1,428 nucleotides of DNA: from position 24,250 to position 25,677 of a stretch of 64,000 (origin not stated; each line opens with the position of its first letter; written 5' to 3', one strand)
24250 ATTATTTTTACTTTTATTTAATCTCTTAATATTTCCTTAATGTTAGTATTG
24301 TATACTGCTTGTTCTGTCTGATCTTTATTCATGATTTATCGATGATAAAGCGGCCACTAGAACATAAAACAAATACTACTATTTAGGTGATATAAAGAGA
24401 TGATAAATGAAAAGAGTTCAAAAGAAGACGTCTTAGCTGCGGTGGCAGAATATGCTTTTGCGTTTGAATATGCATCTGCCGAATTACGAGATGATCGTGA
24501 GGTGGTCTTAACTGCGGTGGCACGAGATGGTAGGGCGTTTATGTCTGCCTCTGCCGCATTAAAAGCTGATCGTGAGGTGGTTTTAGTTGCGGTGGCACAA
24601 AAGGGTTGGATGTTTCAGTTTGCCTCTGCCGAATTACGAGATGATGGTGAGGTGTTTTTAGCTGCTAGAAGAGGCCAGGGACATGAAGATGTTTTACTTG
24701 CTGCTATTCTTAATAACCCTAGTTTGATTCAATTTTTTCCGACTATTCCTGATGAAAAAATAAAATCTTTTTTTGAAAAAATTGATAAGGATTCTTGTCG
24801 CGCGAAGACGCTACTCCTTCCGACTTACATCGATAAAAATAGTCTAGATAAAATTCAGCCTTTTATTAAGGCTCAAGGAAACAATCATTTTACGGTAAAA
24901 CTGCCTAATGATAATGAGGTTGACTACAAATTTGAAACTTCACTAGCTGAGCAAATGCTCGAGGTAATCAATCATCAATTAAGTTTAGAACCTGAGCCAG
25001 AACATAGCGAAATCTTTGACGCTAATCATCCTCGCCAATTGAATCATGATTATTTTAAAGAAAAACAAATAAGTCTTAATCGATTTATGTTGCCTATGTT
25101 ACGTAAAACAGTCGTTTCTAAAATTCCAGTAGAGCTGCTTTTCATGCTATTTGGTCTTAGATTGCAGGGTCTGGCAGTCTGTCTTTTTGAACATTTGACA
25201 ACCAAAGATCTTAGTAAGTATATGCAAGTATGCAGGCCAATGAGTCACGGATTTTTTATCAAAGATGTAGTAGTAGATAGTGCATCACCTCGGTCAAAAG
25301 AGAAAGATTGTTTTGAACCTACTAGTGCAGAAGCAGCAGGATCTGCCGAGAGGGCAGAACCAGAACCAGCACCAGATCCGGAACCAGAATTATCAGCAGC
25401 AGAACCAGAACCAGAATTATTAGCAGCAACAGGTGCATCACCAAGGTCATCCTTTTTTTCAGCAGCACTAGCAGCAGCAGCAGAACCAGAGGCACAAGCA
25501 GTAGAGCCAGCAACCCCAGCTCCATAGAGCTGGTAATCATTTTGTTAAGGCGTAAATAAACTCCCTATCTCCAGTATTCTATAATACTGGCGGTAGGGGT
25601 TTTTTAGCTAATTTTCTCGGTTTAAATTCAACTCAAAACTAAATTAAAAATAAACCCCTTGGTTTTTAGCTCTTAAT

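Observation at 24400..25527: DUF4116-repeat protein with a split F-box-like motif and an EP-rich acidic tail: candidate host-ubiquitin-hijacking effector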

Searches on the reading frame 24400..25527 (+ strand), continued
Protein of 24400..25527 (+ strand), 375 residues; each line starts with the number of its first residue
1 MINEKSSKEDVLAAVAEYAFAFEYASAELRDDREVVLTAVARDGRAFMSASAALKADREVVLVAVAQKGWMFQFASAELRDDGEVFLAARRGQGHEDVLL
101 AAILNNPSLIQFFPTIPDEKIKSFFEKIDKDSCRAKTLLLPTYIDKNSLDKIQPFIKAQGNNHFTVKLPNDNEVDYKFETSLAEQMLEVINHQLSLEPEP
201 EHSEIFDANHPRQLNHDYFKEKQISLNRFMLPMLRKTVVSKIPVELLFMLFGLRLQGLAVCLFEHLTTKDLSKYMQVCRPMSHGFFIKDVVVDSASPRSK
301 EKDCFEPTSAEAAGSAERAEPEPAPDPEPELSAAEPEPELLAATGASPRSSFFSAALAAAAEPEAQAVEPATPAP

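Call 25: predict_structure(alignment_id=A1)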
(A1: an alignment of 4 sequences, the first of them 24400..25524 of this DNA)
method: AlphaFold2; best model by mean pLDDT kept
length: 375 residues; sequences in the alignment: 4
mean_pLDDT: 48.3   pTM: 0.39
mean pLDDT of the five models: 48.3, 48.1, 47.4, 45.7, 41.7
residues with pLDDT >= 90: 17; 70-90: 66; 50-70: 54; < 50: 238
segments of 3 or more residues with pLDDT < 50: 129-202, 210-214, 223-375
pLDDT, mean of each block of 10 residues (from residue 1): 69 72 85 85 86 90 83 89 78 61 60 56 55 35 40 45 40 39 38 34 50 49 42 30 34 30 32 34 31 29 25 27 30 29 27 25 29 33
secondary structure, 60 per line:
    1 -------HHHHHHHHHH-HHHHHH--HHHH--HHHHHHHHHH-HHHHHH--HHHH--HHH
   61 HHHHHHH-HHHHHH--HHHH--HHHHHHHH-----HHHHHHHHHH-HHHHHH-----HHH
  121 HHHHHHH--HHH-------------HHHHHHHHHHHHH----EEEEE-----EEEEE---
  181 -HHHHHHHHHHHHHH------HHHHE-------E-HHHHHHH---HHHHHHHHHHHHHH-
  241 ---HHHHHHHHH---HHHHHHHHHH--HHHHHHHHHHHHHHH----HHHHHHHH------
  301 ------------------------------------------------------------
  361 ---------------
elements in order: H8-17 H19-24 H27-30 H33-42 H44-49 H52-55 H58-67 H69-74 H77-80 H83-90 H96-105 H107-112 H118-127 H146-158 E163-167 E173-177 H182-195 H202-205 H216-222 H226-239 H244-252 H256-265 H268-282 H287-294

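Call 34: fold_search(model_id=the predicted structure, library=pdb)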
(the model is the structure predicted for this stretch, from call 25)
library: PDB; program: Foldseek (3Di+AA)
matches with E <= 10: 336; with E <= 0.001: 0
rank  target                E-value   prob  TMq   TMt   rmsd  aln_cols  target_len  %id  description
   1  6yos_B                4.1e-01  0.15  0.12  0.17  13.6       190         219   10  Binary complex of 14-3-3 zeta with Glucocorticoid Receptor (GR) pT524 pS617 peptide (released 2021-03-24)
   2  3cu8_B                4.7e-01  0.15  0.14  0.20  13.1       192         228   17  Impaired binding of 14-3-3 to Raf1 is linked to Noonan and LEOPARD syndrome (released 2009-05-05)
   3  6t80_B                6.3e-01  0.14  0.15  0.21  14.4       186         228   14  Human 14-3-3 sigma fused to the AANAT peptide including phosphoserine-205 (released 2020-11-18)
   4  9bkj_R                6.7e-01  0.04  0.09  0.10  20.0       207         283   12  Cholecystokinin 1 receptor (CCK1R) Y140A mutant, Gq chimera (mGsqi) complex (released 2024-05-22)
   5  3rdh_A                7.0e-01  0.12  0.13  0.18  13.3       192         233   13  X-ray induced covalent inhibition of 14-3-3 (released 2011-09-28)
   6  3m50_A                7.7e-01  0.10  0.12  0.17  13.4       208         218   10  Structure of the 14-3-3/PMA2 complex stabilized by Epibestatin (released 2010-05-26)
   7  9cc4_A                7.7e-01  0.08  0.10  0.15  13.5       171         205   12  Crystal structure of Z4 c3ii (released 2025-06-25)
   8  3cu8_A                7.7e-01  0.06  0.11  0.15  13.6       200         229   12  Impaired binding of 14-3-3 to Raf1 is linked to Noonan and LEOPARD syndrome (released 2009-05-05)
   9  9fvl_B                8.1e-01  0.14  0.14  0.20  12.7       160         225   17  Dimeric 14-3-3 zeta in complex with unphosphorylated MAP2c peptide (released 2025-02-12)
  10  4epz                  9.0e-01  0.09  0.12  0.21  12.2       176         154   13  Crystal structure of a transcription anti-terminator antagonist UpxZ (BACUNI_04315) from Bacteroides uniformis ATCC 8492 (released 2012-07-11)
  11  9gcp_E                9.0e-01  0.07  0.11  0.15  13.1       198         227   13  ChREBP/14-3-3 complex stabilized by AMP (released 2025-08-13)
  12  8qdv_B                9.9e-01  0.10  0.13  0.18  12.6       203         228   11  Structure of 14-3-3 zeta delta C with the bivalent tau-pS214-pS324 peptide (released 2024-09-11)
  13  5oma_D                9.9e-01  0.09  0.13  0.18  13.4       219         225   10  CH3 chimera of human 14-3-3 sigma with the StARD1 peptide including Ser57 (released 2017-10-11)
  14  8ttc_D                9.9e-01  0.06  0.13  0.15  20.6       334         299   11  Structure of retromer VPS29-VPS35 (483-796) complexed with Fam21A repeat 20 (1289-1302) (released 2024-08-21)
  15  6hep_D                1.1e+00  0.09  0.13  0.19  12.7       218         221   12  Crystal structure of human 14-3-3 beta in complex with CFTR R-domain peptide pS753-pS768 (released 2018-10-24)
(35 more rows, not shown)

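Call 37: find_encoding_contigs(protein=window:24400-25527:+, flank=10000, max_places=3)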
Protein window:24400-25527:+ (375 aa): no gene with exactly this product is on record in the collection.

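Call 66: find_encoding_contigs(protein=P0049, flank=6000, max_places=2)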
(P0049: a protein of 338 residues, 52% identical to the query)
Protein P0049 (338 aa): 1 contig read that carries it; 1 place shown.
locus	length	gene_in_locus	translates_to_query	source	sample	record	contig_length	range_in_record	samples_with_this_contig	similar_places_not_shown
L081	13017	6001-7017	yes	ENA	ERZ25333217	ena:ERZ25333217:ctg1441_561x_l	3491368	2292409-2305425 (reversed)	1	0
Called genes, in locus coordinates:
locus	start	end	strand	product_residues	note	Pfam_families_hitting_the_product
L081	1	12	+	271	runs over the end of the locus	-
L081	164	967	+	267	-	PF13475:DUF4116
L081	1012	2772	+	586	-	PF13456:RVT_3 (faint)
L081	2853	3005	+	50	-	PF13475:DUF4116 (weak)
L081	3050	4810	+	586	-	PF13456:RVT_3 (faint)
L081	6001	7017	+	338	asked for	PF13475:DUF4116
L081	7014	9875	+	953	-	PF13456:RVT_3 (faint)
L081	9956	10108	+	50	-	PF13475:DUF4116 (weak)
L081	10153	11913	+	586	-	PF13456:RVT_3 (faint)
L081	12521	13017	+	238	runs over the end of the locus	PF00056:Ldh_1_N, PF02866:Ldh_1_C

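Call 67: find_encoding_contigs(protein=P0009, flank=6000, max_places=2)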
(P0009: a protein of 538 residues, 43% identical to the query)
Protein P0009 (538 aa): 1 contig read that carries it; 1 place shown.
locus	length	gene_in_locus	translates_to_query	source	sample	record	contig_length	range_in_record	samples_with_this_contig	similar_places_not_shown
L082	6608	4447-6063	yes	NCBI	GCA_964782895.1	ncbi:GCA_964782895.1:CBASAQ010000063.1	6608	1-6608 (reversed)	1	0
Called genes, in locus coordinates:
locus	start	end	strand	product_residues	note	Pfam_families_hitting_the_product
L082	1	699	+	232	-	?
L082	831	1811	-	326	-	PF12799:LRR_4 (faint), PF23598:LRR_14 (weak), PF00560:LRR_1 (faint), PF13855:LRR_8, PF23598:LRR_14, PF13855:LRR_8 (weak), PF23598:LRR_14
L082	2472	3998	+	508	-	-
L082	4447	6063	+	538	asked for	PF13855:LRR_8, PF23598:LRR_14 (weak), PF13475:DUF4116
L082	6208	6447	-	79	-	PF13193:AMP-binding_C (weak)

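Call 68: find_encoding_contigs(protein=P0052, flank=6000, max_places=2)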
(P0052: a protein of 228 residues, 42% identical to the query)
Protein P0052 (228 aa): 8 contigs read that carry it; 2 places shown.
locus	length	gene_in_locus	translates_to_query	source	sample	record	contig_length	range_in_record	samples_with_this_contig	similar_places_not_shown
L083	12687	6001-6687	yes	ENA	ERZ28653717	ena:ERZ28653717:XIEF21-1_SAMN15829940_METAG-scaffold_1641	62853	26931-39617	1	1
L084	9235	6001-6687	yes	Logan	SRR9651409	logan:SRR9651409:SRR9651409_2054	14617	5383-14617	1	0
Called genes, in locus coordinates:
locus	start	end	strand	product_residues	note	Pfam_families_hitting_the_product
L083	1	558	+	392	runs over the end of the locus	PF02899:Phage_int_SAM_1 (faint), PF00589:Phage_integrase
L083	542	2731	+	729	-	-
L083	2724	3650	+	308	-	PF00004:AAA, PF05729:NACHT (faint), PF07728:AAA_5 (weak)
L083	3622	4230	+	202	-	-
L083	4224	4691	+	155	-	-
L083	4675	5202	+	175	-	-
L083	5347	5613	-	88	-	-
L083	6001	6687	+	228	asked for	PF13475:DUF4116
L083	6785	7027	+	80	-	-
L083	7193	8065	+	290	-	PF14191:YodL, PF12957:DUF3846 (faint)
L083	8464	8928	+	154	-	-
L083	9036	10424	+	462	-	-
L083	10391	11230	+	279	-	PF04055:Radical_SAM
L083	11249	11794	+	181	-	PF08433:KTI12 (weak), PF13671:AAA_33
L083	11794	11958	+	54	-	-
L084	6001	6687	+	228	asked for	PF13475:DUF4116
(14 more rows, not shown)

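Call 77: find_encoding_contigs(protein=P0004, flank=2000, max_places=3)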
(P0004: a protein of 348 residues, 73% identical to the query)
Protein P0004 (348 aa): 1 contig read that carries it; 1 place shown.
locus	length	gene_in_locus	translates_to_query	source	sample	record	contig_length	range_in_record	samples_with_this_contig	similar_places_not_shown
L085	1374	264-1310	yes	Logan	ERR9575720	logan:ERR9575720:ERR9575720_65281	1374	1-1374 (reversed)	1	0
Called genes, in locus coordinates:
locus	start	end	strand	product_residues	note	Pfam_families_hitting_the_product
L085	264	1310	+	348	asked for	PF13475:DUF4116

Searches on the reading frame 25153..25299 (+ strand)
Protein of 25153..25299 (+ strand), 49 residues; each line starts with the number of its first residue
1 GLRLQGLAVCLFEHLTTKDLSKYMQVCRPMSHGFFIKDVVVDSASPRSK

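Call 69: search_protein_families(library=pfam, proteins=[window:25153-25299:+], max_evalue=10)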
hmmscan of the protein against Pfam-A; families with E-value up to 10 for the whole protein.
seq(49 aa): 2 families
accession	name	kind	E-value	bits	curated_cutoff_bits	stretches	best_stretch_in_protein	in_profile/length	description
PF12937.12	F-box-like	-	0.024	14.8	24.3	1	9-28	10-29/47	F-box-like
PF23097.1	NOL10_2nd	-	0.24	12.1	27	1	15-37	16-36/48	Nucleolar protein 10-like, second domain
